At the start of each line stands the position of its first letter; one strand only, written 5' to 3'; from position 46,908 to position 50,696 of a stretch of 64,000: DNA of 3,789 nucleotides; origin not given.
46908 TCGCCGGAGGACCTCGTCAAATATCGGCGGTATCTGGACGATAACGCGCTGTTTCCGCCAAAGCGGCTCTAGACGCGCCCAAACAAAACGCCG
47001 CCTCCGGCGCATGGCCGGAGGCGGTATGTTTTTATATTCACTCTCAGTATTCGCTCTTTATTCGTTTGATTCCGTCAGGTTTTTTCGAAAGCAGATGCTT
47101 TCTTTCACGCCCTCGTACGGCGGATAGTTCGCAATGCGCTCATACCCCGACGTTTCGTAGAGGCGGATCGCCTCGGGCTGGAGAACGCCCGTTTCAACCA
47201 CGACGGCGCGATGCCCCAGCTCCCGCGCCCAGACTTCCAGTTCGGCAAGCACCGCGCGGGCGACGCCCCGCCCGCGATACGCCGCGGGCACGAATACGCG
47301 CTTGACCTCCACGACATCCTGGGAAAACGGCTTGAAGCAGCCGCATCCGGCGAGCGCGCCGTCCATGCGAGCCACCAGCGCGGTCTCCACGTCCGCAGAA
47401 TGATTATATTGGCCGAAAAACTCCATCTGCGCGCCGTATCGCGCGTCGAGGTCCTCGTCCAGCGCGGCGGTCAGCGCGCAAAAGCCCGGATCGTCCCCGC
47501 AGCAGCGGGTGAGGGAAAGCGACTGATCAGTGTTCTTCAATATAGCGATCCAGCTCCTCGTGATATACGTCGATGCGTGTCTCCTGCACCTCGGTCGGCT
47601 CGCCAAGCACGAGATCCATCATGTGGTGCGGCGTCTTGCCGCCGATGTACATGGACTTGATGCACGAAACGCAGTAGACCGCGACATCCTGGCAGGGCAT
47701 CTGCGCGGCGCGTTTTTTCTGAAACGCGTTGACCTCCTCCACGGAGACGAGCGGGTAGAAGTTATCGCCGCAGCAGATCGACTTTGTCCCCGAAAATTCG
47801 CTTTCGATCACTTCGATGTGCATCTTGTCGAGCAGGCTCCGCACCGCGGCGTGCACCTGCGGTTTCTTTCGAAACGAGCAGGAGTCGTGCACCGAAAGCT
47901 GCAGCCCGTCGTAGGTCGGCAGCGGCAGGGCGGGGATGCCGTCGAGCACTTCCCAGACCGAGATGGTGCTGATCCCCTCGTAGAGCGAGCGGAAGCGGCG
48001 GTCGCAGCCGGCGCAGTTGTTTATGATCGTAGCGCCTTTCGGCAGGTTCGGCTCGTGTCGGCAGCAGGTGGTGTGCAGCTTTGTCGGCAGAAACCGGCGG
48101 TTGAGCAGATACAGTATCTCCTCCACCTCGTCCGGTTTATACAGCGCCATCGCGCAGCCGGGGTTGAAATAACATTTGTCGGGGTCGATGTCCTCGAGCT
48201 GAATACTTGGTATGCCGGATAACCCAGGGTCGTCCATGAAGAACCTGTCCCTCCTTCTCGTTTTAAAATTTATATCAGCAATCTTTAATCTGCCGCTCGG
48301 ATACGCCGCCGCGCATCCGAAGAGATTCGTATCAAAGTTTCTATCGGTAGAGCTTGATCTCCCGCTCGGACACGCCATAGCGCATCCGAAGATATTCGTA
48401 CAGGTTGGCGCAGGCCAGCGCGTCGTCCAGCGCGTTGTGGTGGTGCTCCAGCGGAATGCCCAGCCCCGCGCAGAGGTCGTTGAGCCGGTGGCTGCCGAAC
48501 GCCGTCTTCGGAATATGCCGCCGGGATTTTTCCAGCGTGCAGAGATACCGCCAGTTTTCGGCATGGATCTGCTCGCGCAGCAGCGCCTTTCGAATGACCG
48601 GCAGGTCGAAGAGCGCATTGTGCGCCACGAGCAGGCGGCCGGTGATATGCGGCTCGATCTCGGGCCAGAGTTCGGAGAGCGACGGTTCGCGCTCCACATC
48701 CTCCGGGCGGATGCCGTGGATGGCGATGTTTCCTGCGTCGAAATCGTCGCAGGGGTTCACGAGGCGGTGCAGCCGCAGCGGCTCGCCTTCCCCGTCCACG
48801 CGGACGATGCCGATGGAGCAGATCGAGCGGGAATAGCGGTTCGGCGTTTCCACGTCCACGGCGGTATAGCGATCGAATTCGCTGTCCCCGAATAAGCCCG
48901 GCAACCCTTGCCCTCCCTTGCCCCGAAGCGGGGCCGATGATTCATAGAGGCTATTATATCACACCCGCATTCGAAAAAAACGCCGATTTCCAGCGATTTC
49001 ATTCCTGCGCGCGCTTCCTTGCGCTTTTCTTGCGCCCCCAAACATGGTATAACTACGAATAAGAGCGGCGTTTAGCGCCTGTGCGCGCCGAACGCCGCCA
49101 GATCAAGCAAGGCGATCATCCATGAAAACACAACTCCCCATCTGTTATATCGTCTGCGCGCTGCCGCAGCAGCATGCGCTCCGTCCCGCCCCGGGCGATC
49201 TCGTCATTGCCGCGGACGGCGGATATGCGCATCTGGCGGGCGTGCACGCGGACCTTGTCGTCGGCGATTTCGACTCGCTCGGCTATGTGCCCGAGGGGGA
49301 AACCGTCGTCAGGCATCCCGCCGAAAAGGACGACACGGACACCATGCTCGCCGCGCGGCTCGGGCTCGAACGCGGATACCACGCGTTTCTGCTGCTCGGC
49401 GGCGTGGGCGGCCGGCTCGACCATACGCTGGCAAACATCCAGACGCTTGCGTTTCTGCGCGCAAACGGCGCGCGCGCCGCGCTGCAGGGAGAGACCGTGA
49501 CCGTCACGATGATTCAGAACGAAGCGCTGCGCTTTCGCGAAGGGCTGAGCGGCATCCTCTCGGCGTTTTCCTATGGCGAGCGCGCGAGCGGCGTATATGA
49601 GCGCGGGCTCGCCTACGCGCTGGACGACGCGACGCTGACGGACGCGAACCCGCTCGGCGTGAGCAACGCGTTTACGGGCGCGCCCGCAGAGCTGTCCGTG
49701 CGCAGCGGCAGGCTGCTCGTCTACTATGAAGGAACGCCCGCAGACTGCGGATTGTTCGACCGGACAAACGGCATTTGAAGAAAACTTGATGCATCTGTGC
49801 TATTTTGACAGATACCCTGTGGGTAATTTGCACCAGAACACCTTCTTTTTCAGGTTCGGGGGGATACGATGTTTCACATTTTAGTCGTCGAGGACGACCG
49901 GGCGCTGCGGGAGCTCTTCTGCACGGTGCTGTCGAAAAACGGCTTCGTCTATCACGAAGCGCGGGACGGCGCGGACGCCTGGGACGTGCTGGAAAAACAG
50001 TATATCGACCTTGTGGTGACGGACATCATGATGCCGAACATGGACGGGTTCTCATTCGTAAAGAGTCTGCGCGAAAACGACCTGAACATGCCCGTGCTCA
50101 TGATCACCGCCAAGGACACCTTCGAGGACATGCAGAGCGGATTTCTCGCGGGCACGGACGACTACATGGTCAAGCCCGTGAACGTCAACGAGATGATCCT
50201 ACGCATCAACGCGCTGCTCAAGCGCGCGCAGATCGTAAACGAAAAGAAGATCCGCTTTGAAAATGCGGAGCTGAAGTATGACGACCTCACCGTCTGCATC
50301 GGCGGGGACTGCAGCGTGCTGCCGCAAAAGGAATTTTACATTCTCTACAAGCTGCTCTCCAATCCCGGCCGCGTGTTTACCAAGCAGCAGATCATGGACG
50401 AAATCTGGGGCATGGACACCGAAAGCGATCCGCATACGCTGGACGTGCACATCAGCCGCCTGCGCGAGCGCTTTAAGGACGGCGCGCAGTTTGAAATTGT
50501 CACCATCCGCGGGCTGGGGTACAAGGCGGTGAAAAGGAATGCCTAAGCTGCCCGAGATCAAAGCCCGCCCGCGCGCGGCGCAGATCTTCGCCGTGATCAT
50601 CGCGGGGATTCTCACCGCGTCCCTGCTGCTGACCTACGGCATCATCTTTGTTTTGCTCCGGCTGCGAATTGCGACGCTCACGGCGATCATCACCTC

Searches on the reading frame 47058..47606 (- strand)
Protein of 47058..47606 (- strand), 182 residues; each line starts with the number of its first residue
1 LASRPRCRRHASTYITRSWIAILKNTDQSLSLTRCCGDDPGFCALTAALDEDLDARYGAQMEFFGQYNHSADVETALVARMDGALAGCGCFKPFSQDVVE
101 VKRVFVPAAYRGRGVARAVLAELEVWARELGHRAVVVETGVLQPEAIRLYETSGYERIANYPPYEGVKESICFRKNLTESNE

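Call 81: search_protein_families(library=pfam, proteins=[window:47058-47606:-], max_evalue=0.001)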
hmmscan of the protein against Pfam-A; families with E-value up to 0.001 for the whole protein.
window:47058-47606:- (182 aa): 4 families
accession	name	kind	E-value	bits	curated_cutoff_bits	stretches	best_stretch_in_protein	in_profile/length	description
PF00583.31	Acetyltransf_1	-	5.8e-16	59.2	20.7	1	69-155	28-116/116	Acetyltransferase (GNAT) family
PF13508.13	Acetyltransf_7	-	1.2e-11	45.2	27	1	75-156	4-83/84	Acetyltransferase (GNAT) domain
PF13673.13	Acetyltransf_10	-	1.1e-06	29.1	23.6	1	75-159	32-111/128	Acetyltransferase (GNAT) domain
PF14542.12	Acetyltransf_CG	-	0.00069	20.1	30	0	95-136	21-62/80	GCN5-related N-acetyl-transferase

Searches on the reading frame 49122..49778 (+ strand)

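Call 81: search_protein_families(library=pfam, proteins=[window:49122-49778:+], max_evalue=0.001)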
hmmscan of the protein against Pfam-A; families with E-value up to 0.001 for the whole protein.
window:49122-49778:+ (218 aa): 2 families
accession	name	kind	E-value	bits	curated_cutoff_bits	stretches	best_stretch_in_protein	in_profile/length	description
PF04263.21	TPK_catalytic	-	6.1e-19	68.5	30.7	1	26-118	9-110/113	Thiamin pyrophosphokinase, catalytic domain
PF04265.19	TPK_B1_binding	-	1.1e-06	28.6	22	1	146-197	14-66/67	Thiamin pyrophosphokinase, vitamin B1 binding domain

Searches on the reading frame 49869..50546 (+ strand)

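Call 82: search_protein_families(library=pfam, proteins=[window:49869-50546:+], max_evalue=0.001)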
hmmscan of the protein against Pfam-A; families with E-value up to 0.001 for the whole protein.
window:49869-50546:+ (225 aa): 2 families
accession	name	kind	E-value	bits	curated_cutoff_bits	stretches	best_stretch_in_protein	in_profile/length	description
PF00072.30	Response_reg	-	5.3e-29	101.1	30.2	1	4-113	1-110/111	Response regulator receiver domain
PF00486.34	Trans_reg_C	-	9.7e-22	77.3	26.2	1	151-219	6-76/77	Transcriptional regulatory protein, C terminal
